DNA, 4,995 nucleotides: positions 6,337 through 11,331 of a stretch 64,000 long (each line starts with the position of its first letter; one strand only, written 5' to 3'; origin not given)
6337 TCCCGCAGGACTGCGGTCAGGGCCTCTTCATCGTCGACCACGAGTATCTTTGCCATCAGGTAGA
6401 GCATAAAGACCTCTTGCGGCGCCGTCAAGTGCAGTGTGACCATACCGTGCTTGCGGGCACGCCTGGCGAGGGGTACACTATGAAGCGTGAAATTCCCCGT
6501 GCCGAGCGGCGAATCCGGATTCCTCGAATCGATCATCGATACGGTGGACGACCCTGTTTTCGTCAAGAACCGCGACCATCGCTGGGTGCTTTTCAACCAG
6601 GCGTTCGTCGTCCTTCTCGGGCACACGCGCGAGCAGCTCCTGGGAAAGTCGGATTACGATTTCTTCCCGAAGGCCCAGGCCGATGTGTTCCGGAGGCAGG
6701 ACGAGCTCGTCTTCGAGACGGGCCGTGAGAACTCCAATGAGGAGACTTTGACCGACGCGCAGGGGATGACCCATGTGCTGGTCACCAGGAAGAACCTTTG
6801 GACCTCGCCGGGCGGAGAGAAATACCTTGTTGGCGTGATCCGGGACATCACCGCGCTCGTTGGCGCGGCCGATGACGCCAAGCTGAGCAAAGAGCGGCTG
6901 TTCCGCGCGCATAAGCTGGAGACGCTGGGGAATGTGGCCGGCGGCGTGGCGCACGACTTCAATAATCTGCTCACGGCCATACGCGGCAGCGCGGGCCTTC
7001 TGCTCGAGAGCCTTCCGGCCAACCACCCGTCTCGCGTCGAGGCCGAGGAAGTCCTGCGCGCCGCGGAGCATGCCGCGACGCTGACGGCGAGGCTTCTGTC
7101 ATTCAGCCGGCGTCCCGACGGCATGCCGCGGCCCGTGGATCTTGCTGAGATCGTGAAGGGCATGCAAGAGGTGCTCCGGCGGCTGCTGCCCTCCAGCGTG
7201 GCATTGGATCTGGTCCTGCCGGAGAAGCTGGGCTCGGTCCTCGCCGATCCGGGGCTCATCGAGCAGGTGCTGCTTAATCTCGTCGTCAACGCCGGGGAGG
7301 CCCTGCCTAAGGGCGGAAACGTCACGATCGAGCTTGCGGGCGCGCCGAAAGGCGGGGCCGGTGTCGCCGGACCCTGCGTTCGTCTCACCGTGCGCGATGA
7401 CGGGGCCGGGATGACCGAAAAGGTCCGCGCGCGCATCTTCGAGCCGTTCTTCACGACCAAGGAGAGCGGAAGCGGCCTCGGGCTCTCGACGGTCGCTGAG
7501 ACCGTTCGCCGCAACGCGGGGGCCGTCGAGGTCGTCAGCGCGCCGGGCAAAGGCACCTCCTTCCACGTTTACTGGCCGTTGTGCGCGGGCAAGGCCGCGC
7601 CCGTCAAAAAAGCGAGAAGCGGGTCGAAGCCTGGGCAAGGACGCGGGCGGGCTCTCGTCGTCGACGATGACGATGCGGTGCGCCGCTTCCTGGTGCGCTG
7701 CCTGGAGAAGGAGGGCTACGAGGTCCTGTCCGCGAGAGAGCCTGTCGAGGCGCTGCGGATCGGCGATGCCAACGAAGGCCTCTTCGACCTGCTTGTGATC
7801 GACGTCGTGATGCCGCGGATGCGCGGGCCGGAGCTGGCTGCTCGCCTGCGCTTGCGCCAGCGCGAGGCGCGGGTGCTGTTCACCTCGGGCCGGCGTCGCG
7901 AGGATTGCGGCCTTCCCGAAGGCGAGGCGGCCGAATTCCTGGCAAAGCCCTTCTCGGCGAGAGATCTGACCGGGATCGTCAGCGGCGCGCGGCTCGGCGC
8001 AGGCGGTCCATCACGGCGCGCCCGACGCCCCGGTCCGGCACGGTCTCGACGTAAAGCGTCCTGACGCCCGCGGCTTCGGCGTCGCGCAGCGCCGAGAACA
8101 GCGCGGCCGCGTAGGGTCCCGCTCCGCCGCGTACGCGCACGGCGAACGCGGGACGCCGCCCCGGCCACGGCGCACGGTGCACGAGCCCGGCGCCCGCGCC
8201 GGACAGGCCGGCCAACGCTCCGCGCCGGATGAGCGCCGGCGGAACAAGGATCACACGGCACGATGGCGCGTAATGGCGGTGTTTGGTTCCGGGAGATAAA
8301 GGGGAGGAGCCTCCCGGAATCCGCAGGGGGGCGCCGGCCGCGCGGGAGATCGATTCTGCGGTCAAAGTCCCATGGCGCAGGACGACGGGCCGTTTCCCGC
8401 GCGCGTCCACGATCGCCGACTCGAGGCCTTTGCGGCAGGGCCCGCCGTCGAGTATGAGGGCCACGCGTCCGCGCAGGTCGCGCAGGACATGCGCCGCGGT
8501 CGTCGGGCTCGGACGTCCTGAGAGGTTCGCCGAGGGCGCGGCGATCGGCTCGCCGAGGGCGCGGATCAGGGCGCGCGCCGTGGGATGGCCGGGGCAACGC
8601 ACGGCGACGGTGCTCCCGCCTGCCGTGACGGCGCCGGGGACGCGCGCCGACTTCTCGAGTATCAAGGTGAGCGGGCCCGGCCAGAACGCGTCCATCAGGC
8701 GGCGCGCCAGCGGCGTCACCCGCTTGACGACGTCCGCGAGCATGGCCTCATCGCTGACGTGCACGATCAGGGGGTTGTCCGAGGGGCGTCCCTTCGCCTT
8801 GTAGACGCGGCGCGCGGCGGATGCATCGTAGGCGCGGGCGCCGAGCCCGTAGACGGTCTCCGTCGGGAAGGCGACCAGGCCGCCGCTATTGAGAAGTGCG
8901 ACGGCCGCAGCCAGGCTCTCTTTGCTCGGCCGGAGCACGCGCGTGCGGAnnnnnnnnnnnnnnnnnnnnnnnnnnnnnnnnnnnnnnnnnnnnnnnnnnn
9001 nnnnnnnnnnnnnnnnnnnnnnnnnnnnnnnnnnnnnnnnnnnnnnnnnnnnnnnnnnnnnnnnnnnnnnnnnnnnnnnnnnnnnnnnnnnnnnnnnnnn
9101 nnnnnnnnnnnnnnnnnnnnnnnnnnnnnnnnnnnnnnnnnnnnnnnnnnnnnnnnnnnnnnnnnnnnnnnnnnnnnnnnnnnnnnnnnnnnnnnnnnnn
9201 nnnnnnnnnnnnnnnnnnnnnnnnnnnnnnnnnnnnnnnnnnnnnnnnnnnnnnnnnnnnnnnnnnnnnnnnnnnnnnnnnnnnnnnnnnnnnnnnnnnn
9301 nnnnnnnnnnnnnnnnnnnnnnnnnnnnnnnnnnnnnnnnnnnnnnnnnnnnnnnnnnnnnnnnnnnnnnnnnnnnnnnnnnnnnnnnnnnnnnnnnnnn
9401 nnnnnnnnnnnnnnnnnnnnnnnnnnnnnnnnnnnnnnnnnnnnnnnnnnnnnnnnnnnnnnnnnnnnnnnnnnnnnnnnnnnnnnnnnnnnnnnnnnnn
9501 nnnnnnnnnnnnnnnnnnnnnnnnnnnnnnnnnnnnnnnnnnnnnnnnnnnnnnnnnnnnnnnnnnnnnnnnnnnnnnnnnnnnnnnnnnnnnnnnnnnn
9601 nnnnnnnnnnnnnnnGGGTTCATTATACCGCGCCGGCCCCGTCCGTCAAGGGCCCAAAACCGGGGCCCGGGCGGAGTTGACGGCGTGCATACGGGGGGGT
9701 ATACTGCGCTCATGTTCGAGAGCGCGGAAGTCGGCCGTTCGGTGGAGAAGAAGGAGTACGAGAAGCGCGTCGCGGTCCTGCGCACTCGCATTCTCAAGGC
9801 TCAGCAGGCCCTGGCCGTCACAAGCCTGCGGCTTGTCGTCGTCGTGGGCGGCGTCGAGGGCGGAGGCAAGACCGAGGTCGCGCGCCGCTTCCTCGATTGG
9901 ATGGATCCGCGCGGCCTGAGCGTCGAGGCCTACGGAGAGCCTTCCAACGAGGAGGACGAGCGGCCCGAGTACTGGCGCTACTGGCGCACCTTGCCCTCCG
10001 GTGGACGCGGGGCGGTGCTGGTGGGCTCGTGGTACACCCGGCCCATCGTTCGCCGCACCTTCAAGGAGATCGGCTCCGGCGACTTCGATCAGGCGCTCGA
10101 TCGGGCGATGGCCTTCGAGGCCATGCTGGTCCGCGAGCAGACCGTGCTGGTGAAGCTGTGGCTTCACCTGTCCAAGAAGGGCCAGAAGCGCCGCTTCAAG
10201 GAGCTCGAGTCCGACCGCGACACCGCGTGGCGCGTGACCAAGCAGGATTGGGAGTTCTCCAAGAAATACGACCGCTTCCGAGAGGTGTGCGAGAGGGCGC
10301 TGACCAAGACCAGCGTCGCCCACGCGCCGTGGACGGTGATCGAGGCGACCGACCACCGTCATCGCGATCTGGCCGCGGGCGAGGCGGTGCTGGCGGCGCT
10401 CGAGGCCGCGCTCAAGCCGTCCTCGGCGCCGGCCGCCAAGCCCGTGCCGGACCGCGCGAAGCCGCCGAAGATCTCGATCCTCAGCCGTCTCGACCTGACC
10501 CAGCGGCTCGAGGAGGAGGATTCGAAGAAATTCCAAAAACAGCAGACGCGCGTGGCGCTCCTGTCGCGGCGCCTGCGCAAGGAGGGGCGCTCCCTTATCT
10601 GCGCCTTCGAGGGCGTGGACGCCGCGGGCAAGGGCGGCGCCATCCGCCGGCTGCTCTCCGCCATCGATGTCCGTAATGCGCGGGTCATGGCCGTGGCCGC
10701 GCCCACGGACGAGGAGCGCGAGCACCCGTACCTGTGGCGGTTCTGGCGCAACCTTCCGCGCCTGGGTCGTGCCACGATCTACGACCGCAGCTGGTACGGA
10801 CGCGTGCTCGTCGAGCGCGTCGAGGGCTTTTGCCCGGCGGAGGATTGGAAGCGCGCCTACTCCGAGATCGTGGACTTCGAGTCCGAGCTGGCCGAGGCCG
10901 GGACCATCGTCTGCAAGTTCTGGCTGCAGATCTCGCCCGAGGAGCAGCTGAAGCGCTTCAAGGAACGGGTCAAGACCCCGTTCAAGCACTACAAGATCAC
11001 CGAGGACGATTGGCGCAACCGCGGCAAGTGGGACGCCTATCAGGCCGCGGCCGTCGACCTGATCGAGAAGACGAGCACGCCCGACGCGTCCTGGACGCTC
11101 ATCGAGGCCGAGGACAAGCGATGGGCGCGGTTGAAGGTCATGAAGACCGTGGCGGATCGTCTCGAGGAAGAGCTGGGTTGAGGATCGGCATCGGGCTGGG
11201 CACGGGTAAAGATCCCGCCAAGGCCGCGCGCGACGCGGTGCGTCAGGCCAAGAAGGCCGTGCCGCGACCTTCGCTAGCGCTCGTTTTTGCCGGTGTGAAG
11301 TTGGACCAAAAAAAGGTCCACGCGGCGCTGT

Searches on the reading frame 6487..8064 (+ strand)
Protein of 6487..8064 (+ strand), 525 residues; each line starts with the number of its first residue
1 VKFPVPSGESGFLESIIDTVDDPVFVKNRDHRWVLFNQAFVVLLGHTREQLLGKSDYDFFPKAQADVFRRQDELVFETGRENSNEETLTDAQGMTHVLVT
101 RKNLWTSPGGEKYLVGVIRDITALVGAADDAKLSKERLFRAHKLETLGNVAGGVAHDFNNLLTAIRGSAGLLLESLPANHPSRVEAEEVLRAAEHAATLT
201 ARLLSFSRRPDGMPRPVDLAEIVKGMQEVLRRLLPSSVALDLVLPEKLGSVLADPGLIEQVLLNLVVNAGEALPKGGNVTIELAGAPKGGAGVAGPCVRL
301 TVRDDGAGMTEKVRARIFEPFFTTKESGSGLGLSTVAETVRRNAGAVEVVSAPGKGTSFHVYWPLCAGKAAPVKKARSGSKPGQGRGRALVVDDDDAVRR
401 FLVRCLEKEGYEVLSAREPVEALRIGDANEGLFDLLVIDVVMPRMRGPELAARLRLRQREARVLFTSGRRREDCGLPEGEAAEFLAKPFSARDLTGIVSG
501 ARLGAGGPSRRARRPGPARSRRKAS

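Call 17: search_protein_families(library=ncbifam, proteins=[window:6487-8064:+], max_evalue=1e-12)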
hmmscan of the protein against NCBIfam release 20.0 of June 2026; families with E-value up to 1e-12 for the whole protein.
window:6487-8064:+ (525 aa): 44 families (the best 25 are shown)
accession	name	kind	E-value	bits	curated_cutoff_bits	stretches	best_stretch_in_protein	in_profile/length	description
NF046020.1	HisKinCckABruc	equivalog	1.5e-82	277.8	1000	1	133-498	466-863/868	cell cycle histidine kinase CckA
NF010411.0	PRK13837.1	equivalog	2.1e-74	250.9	647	1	131-499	434-809/828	two-component system VirA-like sensor kinase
NF046026.1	HisKinCckACaul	equivalog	9e-70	235.6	1000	1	133-495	288-669/678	cell cycle histidine kinase CckA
NF010076.0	PRK13557.1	subfamily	5.1e-67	226.5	631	1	28-495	50-526/540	histidine kinase famiy protein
NF008468.0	PRK11360.1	equivalog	1.2e-52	179.1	646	1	14-367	271-610/616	two-component system sensor histidine kinase AtoS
NF052574.1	HisKinEspCMyxo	equivalog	1.4e-46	159.1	1200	1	28-468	305-747/785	serine histidine kinase EspC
NF007688.0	PRK10364.1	equivalog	4.1e-38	131.3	479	1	135-367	228-453/460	two-component system sensor histidine kinase ZraS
NF052573.1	HisKinEspAMyxo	equivalog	1.5e-37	129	1400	1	130-468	367-714/755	serine histidine kinase EspA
NF008302.0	PRK11091.1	equivalog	6.9e-29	100.6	838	1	9-498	153-639/779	aerobic respiration two-component sensor histidine kinase ArcB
NF041777.1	sens_FixL_Rhizob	equivalog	6.1e-26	91.1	850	1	13-366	125-482/485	sensor protein FixL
NF046044.1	PnpS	equivalog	3.3e-25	88.9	400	1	13-364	57-390/390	two-component system histidine kinase PnpS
NF047466.1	hybrid_RR_LvrB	exception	2e-24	86.5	500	1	124-364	129-375/377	hybrid histidine kinase/response regulator LvrB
NF008293.1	PRK11073.1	equivalog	2.6e-24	86.1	240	1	127-365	111-347/349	nitrogen regulation protein NR(II)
TIGR02916.1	PEP_his_kin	equivalog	7e-24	84.4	300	1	135-364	463-679/679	XrtA/PEP-CTERM system histidine kinase PrsK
TIGR02956.1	TMAO_torS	equivalog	6.1e-23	80.9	676.5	1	214-495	534-813/967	TMAO reductase system sensor histidine kinase/response regulator TorS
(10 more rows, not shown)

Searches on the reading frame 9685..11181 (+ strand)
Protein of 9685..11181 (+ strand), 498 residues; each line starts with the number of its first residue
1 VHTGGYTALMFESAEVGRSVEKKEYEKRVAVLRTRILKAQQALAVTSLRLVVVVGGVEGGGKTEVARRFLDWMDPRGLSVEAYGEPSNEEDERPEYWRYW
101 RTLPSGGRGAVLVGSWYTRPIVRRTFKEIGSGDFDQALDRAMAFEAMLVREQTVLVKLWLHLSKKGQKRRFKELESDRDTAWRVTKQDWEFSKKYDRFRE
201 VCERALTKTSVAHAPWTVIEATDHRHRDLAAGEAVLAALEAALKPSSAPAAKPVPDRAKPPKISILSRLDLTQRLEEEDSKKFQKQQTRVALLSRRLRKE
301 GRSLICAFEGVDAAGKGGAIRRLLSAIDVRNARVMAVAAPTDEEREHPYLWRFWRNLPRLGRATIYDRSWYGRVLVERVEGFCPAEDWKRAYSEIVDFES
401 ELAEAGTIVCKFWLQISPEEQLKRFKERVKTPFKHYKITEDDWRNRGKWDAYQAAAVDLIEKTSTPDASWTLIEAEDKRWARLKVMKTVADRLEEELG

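Call 17: search_protein_families(library=ncbifam, proteins=[window:9685-11181:+], max_evalue=1e-12)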
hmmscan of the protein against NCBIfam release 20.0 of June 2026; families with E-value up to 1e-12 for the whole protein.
window:9685-11181:+ (498 aa): 5 families
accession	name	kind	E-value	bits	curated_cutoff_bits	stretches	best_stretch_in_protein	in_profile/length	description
TIGR03708.1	poly_P_AMP_trns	equivalog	1.7e-189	630.6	547.65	1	11-497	1-493/493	polyphosphate:AMP phosphotransferase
NF050016.1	PolyPhAMPPhtase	equivalog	7.2e-114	381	800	2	216-494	199-470/472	polyphosphate:AMP phosphotransferase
TIGR03707.1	PPK2_P_aer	equivalog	8.6e-101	336.4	301.8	2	280-494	8-222/230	polyphosphate kinase 2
TIGR03709.1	PPK2_rel_1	subfamily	6.2e-99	330.5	247.2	2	276-495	28-248/264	PPK2 family polyphosphate kinase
NF042973.1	ADPpolyPPhtase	equivalog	5.4e-78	262.1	450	2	278-495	32-262/285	ADP-polyphosphate phosphotransferase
